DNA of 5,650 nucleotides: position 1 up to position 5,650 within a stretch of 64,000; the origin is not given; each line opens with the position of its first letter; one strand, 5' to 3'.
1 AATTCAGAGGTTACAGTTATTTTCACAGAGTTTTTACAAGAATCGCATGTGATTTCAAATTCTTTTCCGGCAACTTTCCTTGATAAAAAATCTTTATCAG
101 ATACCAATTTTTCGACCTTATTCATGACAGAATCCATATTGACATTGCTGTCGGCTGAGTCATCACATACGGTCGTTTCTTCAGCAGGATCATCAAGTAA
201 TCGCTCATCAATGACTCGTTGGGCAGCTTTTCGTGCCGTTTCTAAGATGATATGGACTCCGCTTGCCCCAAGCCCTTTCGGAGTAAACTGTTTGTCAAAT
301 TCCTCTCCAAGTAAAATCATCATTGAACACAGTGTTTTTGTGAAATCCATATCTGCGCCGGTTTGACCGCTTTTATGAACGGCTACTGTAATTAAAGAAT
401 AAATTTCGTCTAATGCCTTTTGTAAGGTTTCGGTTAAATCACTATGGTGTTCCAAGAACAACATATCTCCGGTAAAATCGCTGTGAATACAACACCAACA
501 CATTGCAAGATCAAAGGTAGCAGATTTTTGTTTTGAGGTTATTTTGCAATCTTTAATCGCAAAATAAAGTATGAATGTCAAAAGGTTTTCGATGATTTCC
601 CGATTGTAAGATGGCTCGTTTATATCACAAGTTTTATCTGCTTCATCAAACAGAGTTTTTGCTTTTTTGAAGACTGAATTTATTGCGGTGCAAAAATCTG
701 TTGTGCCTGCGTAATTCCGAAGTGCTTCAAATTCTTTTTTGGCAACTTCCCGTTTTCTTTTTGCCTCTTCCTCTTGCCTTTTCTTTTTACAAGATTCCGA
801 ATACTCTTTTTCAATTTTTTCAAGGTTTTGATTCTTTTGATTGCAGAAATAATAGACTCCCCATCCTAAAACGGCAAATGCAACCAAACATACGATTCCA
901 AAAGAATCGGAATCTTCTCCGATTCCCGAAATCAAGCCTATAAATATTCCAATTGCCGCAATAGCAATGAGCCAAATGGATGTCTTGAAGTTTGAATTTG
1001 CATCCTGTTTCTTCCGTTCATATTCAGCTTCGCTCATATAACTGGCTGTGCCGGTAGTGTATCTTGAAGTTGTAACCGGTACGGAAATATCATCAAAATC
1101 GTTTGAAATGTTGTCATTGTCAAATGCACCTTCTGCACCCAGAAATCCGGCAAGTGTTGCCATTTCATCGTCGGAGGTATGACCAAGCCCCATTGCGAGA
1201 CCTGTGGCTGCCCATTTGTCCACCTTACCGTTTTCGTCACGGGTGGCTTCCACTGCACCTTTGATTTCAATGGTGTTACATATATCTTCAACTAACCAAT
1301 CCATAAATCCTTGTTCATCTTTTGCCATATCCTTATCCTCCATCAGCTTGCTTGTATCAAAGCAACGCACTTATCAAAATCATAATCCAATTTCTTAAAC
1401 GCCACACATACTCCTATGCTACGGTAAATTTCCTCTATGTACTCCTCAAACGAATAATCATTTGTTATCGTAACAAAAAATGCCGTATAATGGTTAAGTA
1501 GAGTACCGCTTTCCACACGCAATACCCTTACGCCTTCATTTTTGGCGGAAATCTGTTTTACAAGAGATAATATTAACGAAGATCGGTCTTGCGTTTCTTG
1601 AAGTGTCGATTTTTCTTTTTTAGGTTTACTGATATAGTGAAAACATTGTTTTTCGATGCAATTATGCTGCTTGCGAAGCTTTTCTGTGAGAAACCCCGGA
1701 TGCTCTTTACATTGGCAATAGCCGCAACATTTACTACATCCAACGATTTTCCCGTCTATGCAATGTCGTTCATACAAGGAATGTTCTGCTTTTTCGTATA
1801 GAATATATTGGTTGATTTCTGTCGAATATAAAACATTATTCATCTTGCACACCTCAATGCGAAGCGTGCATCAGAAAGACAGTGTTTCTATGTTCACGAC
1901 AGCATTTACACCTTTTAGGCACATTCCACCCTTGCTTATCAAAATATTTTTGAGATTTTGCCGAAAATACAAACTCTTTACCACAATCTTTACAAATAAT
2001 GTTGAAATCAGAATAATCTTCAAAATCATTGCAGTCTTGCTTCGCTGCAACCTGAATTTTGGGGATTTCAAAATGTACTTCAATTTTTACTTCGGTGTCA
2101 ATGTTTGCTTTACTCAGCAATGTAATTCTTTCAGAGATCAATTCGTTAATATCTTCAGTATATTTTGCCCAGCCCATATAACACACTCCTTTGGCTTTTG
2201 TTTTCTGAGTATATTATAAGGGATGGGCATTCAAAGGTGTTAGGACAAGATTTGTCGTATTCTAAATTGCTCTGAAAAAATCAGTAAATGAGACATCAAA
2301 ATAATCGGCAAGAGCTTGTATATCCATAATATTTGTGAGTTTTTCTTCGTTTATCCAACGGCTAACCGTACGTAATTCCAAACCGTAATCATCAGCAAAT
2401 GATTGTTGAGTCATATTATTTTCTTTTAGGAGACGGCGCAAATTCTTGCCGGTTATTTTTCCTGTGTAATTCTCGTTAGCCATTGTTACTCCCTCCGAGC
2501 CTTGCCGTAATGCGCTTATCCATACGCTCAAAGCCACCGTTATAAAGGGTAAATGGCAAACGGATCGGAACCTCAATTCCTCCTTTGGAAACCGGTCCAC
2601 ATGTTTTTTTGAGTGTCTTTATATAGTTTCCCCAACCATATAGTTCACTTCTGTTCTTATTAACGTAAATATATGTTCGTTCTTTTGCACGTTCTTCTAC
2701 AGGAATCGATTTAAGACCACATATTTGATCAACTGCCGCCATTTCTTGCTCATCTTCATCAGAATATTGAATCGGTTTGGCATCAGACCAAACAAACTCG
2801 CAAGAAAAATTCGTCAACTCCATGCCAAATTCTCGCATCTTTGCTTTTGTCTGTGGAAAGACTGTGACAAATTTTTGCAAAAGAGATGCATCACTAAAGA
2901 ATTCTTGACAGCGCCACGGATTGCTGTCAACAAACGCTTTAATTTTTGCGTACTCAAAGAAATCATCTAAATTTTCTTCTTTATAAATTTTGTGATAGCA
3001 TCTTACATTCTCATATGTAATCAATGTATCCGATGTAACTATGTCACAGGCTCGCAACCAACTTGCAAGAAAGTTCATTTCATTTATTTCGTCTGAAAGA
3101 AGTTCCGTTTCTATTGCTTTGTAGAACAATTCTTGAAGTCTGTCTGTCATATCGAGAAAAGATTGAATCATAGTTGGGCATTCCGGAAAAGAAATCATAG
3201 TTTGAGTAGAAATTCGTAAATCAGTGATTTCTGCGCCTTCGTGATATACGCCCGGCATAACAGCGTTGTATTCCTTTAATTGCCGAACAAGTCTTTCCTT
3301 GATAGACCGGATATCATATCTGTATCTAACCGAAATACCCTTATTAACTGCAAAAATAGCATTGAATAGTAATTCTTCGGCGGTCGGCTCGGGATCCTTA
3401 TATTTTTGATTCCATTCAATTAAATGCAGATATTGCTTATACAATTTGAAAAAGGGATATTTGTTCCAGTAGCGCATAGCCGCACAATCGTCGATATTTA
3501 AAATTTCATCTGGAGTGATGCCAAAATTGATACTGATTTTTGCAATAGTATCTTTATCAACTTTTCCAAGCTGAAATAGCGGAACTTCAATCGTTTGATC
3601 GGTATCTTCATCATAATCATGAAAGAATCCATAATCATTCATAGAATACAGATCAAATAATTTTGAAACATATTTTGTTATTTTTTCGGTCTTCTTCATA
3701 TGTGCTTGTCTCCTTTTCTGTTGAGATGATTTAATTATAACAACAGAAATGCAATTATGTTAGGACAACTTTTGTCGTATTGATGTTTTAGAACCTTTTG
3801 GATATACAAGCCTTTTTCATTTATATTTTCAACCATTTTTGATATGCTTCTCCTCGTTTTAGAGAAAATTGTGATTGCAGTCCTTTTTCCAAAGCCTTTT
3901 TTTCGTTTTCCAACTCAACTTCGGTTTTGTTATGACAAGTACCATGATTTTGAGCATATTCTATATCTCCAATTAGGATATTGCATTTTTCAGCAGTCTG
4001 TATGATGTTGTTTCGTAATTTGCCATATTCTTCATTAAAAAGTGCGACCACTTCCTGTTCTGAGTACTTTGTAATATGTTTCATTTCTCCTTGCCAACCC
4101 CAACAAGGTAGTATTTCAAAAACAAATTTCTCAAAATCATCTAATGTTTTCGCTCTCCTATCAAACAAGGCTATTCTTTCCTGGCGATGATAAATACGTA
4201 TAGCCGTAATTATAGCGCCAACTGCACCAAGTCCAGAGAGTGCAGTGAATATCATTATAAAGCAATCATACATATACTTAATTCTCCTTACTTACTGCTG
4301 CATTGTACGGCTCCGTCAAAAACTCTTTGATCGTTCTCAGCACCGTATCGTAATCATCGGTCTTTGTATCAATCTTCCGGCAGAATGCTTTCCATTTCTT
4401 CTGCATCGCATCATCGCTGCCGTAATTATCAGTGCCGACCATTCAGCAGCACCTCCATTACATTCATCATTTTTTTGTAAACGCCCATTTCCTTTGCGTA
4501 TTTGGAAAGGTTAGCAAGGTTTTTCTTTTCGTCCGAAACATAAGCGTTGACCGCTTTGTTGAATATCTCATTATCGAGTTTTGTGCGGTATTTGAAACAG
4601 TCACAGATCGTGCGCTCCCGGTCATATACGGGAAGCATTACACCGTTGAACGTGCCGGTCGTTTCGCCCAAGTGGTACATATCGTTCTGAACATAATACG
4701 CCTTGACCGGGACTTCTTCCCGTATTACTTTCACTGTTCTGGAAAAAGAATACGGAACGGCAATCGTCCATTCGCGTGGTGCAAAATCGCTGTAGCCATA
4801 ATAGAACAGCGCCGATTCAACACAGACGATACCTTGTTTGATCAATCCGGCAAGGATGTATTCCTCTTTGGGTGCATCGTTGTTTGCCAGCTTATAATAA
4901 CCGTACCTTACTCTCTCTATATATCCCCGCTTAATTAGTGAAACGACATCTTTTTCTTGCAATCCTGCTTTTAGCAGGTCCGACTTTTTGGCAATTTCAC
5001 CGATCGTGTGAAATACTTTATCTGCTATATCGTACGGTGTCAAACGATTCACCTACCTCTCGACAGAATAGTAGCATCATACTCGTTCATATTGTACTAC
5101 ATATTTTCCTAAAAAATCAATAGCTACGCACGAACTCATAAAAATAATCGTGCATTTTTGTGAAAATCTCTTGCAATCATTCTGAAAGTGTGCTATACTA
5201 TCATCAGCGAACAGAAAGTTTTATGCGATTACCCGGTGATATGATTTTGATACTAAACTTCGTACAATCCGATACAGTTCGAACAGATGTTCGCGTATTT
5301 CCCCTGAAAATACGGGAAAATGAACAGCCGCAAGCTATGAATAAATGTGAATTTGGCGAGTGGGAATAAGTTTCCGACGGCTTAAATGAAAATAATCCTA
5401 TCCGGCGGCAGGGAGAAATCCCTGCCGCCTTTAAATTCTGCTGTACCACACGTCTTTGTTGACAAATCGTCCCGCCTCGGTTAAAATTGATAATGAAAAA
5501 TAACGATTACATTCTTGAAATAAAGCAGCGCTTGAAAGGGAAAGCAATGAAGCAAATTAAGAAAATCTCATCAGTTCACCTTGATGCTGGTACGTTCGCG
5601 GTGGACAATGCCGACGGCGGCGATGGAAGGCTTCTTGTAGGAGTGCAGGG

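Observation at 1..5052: AT-rich accessory island of mostly unrecognisable genes anchored by AbiE remnants: candidate novel defence/addiction module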

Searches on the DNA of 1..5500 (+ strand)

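Call 10: search_dna_similar(query=window:1-5500:+, collection=phages, mode=distant, max_rows=15)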
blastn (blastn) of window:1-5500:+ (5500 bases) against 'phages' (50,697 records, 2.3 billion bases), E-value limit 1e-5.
Records with a match: 1; places in all: 1; records where one place covers at least 80% of the query: 0.
Best place of each record, by identity: 60-80% 1.
By first word of the organism name: Bacteriophage 1.
By host as written in the record: - 1.
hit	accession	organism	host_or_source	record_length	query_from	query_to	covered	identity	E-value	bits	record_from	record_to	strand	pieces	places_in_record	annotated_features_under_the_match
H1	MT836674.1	Bacteriophage sp.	human fecal samples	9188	4294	5122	15%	75.4%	5e-115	555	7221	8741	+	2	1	record has no annotation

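Call 11: search_dna_similar(query=window:1-5500:+, collection=plasmids, mode=distant, max_rows=15)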
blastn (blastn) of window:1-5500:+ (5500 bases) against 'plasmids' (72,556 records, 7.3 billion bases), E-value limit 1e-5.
No match.

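Call 35: get_annotated_region(hit=H1, flank=8000)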
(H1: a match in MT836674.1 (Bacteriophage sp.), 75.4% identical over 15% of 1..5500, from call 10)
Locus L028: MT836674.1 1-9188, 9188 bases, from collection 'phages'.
description: UNVERIFIED: Bacteriophage sp. clone scaffold_2796 genomic sequence.
organism: Bacteriophage sp. (NCBI taxid 38018)
taxonomy: Viruses
host: -; source: human fecal samples; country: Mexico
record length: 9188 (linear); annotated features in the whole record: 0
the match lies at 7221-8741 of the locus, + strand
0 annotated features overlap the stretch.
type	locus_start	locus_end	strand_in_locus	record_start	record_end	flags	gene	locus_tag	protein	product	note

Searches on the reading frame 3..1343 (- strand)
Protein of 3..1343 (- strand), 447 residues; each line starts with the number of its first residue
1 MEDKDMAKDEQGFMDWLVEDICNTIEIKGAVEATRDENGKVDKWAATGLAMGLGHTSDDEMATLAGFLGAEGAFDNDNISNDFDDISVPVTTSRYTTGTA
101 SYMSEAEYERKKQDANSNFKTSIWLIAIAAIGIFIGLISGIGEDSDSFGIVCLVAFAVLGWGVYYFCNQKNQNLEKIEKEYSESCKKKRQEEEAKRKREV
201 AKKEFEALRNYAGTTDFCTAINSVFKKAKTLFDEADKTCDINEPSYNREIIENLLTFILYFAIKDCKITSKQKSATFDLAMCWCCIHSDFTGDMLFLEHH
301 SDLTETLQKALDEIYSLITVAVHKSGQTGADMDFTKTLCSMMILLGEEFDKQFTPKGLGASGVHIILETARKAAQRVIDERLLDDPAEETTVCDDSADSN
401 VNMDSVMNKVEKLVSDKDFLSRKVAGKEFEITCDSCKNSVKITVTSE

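Call 4: search_protein_families(library=pfam, proteins=[window:3-1343:-], max_evalue=0.1)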
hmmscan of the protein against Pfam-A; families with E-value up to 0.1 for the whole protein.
window:3-1343:- (447 aa): 4 families
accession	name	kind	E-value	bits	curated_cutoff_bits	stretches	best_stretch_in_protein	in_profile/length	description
PF13567.11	DUF4131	-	0.017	15.2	31.6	1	121-178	5-62/165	Domain of unknown function (DUF4131)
PF07019.17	EMC6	-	0.033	15.1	23.3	0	131-176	9-53/81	EMC6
PF16507.11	HEAT_PSME4_mid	-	0.05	12.7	25.2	0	114-256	158-278/524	Proteasome activator complex subunit 4, mid HEAT repeats region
PF19762.4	DUF6249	-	0.084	13.3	33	1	109-168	46-103/104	Domain of unknown function (DUF6249)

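Call 5: search_protein_families(library=padloc, proteins=[window:3-1343:-], max_evalue=0.1)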
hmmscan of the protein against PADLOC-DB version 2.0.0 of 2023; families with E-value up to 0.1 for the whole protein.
window:3-1343:- (447 aa): 1 family
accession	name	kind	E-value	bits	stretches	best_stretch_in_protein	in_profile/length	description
PDLC03841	LeoBC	-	5.6e-05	20.4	1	111-318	442-591/601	-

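Call 6: search_protein_families(library=phrogs, proteins=[window:3-1343:-], max_evalue=0.1)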
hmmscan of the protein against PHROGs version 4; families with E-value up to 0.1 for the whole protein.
window:3-1343:- (447 aa): 4 families
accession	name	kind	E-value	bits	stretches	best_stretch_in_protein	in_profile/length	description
phrog_603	-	transcription regulation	0.051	14.5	0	376-445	12-81/227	transcriptional regulator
phrog_17308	-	unknown function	0.053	14.9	0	211-276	28-88/97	-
phrog_1152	-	lysis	0.075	14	1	145-201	9-60/127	Rz-like spanin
phrog_13188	-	unknown function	0.079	13.9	0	145-203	28-78/90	-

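Call 7: search_protein_families(library=ncbifam, proteins=[window:3-1343:-], max_evalue=0.1)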
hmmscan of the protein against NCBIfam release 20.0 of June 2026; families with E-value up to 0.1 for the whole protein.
window:3-1343:- (447 aa): 2 families
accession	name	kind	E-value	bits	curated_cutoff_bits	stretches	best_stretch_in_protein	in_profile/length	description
NF041554.1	SA1362_fam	subfamily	0.0028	17.8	42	1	124-188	7-68/70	SA1362 family protein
NF041560.1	T6SS_Burk_ExIF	subfamily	0.081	12.6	90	0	112-187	155-220/234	putative type VI secretion system effector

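Call 68: find_homologous_proteins(query=window:3-1343:-)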
Query window:3-1343:- (447 aa): 10 proteins with E <= 0.001 among 8000 candidates.
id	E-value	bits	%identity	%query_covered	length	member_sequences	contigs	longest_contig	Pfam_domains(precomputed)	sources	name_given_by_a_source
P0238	1.9e-274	928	94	99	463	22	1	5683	-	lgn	-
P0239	2.3e-252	855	85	99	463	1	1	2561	-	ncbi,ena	-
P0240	1.1e-141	491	57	92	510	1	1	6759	-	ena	-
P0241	1.3e-136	474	57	85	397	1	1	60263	-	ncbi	-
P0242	3.3e-101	357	44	99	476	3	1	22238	-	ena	-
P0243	2.8e-85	305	59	51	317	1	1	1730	-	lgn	-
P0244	5.4e-78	281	40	85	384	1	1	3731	-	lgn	-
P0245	1.5e-43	167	30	84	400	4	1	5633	-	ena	-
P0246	3.5e-31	127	27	83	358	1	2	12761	-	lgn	-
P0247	2.5e-17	81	58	16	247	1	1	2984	-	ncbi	-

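Call 69: find_encoding_contigs(protein=P0238, flank=10000, max_places=3)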
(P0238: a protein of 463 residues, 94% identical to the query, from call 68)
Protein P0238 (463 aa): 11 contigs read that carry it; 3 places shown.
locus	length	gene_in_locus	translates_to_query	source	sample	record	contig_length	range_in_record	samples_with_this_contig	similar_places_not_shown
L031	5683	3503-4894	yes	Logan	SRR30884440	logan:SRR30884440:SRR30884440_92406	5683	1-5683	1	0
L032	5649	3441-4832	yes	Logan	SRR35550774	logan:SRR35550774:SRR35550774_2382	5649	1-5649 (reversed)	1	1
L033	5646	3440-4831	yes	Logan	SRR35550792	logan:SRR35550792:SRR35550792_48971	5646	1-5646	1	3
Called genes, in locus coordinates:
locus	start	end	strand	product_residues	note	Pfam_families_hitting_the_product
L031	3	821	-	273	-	?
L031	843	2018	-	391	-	PF12833:HTH_18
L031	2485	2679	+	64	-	-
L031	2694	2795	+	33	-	-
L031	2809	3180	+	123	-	-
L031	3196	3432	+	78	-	PF13451:zf_Tbcl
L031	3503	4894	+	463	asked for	-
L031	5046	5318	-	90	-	PF14198:TnpV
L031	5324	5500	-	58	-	-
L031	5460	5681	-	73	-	?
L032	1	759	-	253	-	?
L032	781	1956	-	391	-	PF12833:HTH_18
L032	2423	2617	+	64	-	-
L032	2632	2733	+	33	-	-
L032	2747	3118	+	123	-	-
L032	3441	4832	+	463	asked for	-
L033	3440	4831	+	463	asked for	-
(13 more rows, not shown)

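Call 70: find_encoding_contigs(protein=P0241, flank=10000, max_places=2)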
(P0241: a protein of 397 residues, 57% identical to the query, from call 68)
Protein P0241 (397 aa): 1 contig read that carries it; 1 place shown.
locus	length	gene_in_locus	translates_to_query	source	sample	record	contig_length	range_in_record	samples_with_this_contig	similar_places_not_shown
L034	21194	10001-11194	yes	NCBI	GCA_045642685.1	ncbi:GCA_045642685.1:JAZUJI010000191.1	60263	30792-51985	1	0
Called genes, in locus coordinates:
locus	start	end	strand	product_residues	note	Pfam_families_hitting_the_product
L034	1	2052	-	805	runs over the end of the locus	PF00133:tRNA-synt_1, PF01406:tRNA-synt_1e (faint), PF09334:tRNA-synt_1g, PF13603:tRNA-synt_1_2, PF00133:tRNA-synt_1, PF08264:Anticodon_1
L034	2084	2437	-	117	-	PF02410:RsfS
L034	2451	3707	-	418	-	PF00005:ABC_tran, PF14524:Wzt_C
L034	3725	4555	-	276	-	PF01061:ABC2_membrane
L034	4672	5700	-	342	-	PF00535:Glycos_transf_2, PF10111:Glyco_tranf_2_2, PF13641:Glyco_tranf_2_3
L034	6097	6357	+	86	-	-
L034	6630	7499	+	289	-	-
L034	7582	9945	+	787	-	PF04023:FeoA, PF01926:MMR_HSR1, PF02421:FeoB_N, PF17910:FeoB_Cyto, PF07670:Gate, PF07664:FeoB_C, PF07670:Gate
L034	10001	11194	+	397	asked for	-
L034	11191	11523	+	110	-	PF04993:TfoX_N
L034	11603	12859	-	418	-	PF20257:SAM_HAT_C (faint), PF03162:Y_phosphatase2 (weak), PF13350:Y_phosphatase3, PF22784:PTP-SAK (weak)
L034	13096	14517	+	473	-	PF03062:MBOAT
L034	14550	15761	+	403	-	PF16822:ALGX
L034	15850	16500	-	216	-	PF23455:DUF7129 (faint), PF23458:DUF7130 (faint), PF00210:Ferritin (weak), PF02915:Rubrerythrin, PF21349:RUBY_RBDX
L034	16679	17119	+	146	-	PF03862:SpoVAC_SpoVAEB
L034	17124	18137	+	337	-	PF07451:SpoVAD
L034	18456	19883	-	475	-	PF13347:MFS_2, PF07690:MFS_1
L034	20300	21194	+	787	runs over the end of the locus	PF01326:PPDK_N, PF00391:PEP-utilizers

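Call 88: search_solved_structures(query=P0238, max_evalue=1)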
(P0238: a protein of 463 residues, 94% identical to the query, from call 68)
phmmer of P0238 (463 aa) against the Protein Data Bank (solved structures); distinct sequences matched with E-value up to 1: 2.
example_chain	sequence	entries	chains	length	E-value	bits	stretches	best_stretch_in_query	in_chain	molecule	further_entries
9hd7_U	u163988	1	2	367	0.014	17.6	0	135-172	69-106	Chloroplast PsbY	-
3nmi_A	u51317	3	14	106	0.55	12.4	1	366-435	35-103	Soluble cytochrome b562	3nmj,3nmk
